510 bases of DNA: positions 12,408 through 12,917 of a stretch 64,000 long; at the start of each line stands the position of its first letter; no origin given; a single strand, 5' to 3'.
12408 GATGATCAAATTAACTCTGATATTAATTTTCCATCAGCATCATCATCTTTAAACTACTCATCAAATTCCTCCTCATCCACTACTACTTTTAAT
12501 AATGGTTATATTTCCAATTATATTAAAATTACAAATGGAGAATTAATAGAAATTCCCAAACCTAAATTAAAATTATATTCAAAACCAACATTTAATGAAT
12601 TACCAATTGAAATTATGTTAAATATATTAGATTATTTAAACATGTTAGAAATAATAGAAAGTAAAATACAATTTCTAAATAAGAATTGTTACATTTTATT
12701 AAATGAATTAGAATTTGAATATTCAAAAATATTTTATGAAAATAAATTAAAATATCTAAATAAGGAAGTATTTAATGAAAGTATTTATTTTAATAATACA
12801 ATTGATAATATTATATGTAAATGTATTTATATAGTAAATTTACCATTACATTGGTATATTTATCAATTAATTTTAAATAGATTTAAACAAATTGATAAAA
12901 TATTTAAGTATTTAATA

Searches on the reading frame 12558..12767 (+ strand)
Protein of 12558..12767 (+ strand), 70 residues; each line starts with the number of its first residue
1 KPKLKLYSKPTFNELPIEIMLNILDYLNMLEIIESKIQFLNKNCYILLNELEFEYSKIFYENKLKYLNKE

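Call 54: search_protein_families(library=pfam, max_evalue=10, proteins=[window:12558-12767:+])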
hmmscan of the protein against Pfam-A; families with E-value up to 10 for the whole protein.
seq(70 aa): 4 families
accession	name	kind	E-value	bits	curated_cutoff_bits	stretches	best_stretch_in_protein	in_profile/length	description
PF00646.38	F-box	-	0.01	16.2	20.5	1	13-33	2-22/43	F-box domain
PF09372.15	PRANC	-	0.017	15.9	25.8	1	10-32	70-92/97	PRANC domain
PF12937.12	F-box-like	-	0.02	15.1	24.3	1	12-29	1-18/47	F-box-like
PF25119.1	HSNSD_N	-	0.05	13.6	27.4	1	27-69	24-65/215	Heparan sulfate-N-deacetylase, N-terminal domain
